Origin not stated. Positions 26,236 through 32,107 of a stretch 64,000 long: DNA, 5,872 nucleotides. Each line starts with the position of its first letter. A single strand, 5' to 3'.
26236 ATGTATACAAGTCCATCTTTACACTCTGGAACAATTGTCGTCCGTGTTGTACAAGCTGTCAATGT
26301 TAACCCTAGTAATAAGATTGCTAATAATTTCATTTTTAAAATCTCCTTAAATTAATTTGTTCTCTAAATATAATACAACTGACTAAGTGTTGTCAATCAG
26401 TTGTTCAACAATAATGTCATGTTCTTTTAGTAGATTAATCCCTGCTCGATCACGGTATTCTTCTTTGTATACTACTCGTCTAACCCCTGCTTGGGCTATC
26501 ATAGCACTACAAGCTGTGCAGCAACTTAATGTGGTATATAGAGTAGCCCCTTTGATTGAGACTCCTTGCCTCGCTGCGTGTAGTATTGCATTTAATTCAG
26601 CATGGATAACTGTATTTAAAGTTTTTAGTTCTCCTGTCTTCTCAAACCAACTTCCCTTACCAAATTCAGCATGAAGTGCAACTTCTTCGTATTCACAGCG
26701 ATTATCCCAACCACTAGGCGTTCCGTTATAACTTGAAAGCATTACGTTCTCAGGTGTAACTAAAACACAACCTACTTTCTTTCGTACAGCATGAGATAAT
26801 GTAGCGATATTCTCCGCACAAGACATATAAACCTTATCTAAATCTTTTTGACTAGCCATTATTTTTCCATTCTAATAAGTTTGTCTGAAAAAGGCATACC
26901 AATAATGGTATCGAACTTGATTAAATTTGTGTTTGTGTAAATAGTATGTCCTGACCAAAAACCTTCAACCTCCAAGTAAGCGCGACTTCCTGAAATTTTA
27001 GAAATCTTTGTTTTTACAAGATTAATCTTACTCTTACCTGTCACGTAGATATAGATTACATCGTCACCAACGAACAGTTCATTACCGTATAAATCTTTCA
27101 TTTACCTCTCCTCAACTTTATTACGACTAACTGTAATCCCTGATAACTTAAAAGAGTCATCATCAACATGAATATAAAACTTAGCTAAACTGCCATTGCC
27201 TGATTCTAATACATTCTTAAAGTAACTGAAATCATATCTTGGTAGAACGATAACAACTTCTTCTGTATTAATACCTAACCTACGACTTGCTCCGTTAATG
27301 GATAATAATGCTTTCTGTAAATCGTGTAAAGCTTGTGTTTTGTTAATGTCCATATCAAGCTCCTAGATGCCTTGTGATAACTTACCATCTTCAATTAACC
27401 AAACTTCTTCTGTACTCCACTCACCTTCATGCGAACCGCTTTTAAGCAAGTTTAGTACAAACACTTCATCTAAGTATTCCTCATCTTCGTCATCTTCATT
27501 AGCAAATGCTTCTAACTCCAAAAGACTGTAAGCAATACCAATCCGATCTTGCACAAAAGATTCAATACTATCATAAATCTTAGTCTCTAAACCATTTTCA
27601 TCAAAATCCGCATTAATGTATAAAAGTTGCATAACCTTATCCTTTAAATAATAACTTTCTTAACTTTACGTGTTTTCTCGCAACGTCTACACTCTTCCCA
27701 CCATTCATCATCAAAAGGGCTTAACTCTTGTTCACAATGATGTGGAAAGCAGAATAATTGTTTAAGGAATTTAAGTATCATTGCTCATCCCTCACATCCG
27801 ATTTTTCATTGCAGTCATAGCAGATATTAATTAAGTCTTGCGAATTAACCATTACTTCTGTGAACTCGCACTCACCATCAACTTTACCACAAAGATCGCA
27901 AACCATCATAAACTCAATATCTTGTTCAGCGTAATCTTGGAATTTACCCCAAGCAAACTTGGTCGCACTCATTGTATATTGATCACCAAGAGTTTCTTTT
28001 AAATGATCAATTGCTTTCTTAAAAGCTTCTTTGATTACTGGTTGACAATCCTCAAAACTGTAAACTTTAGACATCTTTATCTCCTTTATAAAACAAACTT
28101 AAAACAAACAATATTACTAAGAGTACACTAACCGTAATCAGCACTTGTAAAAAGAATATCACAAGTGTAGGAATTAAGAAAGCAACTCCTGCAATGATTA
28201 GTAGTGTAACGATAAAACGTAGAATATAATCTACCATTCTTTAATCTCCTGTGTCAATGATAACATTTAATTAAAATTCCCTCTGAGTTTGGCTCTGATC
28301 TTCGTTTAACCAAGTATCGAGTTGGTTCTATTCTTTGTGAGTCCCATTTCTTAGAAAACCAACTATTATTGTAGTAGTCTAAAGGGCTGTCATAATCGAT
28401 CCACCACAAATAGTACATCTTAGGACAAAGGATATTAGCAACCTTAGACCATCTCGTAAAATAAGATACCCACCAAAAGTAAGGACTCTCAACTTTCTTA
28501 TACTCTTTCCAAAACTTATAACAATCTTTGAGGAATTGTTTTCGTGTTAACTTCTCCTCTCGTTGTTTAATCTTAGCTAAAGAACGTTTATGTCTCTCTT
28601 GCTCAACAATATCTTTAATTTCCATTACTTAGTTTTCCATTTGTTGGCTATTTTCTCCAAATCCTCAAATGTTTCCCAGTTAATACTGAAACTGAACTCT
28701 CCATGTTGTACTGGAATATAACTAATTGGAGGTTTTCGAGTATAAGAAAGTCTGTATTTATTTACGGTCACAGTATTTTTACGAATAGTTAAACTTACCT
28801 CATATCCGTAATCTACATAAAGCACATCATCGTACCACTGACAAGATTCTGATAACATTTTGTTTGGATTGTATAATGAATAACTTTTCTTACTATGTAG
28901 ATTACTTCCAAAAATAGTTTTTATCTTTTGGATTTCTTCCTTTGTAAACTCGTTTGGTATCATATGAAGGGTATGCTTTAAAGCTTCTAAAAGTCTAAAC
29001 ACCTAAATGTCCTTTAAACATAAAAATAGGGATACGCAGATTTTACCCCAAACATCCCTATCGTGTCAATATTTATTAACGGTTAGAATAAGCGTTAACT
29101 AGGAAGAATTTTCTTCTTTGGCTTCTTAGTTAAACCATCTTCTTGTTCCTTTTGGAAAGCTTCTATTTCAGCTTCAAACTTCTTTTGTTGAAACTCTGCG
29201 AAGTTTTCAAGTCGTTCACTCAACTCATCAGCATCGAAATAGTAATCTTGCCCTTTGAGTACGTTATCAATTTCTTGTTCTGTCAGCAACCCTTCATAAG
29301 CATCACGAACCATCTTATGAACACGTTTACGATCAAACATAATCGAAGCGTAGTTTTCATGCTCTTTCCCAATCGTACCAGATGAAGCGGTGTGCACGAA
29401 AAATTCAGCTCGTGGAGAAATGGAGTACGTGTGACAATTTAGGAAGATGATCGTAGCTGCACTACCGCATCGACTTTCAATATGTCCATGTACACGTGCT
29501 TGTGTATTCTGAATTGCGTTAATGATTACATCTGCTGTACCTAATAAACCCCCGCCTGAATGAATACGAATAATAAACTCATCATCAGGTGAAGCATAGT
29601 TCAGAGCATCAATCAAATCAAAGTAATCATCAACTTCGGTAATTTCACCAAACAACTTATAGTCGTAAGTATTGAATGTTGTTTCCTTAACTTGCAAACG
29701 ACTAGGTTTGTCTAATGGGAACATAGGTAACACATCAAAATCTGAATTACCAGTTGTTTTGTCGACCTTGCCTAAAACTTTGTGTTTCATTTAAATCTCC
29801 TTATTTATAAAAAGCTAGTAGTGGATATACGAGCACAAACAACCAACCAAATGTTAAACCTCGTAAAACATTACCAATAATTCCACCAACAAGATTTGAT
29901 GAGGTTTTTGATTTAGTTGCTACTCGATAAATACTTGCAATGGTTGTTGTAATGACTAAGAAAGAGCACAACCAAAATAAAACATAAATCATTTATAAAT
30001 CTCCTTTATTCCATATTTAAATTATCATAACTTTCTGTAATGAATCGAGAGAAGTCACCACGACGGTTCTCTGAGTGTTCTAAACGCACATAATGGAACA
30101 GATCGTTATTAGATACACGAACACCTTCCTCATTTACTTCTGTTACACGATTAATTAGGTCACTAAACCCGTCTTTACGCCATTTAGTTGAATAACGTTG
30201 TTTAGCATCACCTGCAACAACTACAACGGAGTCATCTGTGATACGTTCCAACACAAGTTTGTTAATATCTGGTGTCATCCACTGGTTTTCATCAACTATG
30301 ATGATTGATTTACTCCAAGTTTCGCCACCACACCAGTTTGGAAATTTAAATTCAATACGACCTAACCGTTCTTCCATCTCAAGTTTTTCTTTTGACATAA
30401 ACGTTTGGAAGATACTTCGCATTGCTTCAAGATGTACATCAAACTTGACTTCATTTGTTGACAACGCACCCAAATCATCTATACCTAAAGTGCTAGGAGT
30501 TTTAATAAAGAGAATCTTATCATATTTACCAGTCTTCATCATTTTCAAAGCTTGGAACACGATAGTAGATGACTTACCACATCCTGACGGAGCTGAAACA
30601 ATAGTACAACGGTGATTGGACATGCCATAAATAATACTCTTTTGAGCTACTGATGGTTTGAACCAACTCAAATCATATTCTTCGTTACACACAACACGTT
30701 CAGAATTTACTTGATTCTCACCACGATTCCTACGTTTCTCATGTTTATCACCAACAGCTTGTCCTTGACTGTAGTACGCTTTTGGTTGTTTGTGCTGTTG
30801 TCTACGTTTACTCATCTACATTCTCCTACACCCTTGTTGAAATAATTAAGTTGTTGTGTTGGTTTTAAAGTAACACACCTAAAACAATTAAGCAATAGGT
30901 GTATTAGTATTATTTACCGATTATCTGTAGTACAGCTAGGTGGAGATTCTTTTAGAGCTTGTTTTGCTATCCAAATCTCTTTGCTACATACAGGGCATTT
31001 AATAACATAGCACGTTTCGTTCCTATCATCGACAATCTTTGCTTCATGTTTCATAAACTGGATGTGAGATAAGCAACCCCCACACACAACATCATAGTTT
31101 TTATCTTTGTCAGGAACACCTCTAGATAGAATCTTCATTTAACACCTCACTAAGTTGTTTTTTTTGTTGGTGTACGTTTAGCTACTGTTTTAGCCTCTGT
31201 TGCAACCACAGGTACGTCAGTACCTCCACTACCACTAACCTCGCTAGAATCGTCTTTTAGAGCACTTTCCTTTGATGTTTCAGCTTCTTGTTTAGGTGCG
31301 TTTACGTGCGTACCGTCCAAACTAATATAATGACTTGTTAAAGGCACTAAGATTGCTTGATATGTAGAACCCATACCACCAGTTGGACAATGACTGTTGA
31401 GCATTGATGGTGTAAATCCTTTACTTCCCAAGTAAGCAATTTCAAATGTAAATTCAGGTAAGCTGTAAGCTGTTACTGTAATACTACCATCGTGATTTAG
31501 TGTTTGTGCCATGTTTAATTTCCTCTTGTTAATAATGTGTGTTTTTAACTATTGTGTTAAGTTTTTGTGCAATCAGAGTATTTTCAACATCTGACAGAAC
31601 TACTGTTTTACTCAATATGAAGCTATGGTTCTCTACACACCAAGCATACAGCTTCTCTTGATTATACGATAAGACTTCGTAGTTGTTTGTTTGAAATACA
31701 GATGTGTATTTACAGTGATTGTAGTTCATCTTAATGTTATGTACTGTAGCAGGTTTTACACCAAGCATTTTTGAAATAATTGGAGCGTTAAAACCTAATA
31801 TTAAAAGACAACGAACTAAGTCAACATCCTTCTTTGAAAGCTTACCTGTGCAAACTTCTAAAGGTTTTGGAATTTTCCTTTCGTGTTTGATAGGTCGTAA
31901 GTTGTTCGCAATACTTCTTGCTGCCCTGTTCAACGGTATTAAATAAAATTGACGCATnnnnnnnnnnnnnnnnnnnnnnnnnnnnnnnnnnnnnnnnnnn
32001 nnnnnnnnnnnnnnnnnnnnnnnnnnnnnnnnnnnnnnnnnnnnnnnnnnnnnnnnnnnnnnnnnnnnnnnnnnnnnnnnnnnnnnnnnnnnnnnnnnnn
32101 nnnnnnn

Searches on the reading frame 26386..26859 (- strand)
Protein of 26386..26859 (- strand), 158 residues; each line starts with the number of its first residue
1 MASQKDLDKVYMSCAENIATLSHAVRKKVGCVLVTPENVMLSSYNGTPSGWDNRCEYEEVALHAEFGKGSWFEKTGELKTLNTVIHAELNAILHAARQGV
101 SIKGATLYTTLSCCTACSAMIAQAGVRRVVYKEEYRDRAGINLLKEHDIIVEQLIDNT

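Call 73: search_protein_families(library=pfam, proteins=[window:26386-26859:-], max_evalue=0.001)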
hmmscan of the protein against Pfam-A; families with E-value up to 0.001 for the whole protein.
window:26386-26859:- (158 aa): 3 families
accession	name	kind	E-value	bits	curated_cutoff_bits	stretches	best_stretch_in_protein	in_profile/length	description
PF00383.29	dCMP_cyt_deam_1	-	1.8e-21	76.4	25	1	8-131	4-100/102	Cytidine and deoxycytidylate deaminase zinc-binding region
PF14437.12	MafB19-deam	-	8.3e-13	48.9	27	1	8-138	4-106/142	MafB19-like deaminase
PF14439.12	Bd3614-deam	-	5.8e-09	36.4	38.5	1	79-134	29-91/113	Bd3614-like deaminase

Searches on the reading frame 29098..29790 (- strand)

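Call 73: search_protein_families(library=pfam, proteins=[window:29098-29790:-], max_evalue=0.001)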
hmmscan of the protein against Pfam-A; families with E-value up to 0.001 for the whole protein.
window:29098-29790:- (231 aa): 1 family
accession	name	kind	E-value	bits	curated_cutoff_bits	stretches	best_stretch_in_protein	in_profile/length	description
PF00574.28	CLP_protease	-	0.00058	20.2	20.2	1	62-187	39-166/182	Clp protease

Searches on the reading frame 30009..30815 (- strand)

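Call 73: search_protein_families(library=pfam, proteins=[window:30009-30815:-], max_evalue=0.001)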
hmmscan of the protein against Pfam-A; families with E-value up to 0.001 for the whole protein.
window:30009-30815:- (269 aa): 3 families
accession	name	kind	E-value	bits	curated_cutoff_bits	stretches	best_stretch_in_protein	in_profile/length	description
PF02562.22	PhoH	-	6.1e-25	88.3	27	1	55-229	6-180/205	PhoH-like protein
PF13245.12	AAA_19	-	5.5e-07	30.3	25.1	1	58-209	1-131/134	AAA domain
PF13604.12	AAA_30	-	0.00033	20.9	27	0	65-211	15-132/191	AAA domain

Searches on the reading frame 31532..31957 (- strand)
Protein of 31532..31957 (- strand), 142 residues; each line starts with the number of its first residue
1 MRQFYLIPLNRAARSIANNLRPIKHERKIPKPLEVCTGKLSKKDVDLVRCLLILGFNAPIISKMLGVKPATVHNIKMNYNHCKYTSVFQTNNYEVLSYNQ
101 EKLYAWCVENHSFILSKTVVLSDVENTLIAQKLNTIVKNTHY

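Call 83: search_protein_families(library=pfam, proteins=[window:31532-31957:-], max_evalue=0.01)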
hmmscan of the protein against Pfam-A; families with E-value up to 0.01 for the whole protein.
window:31532-31957:- (142 aa): 1 family
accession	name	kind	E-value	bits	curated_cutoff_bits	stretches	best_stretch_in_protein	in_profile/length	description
PF06056.18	Terminase_5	-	0.0042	17.4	20.3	0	55-87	13-45/58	Putative ATPase subunit of terminase (gpP-like)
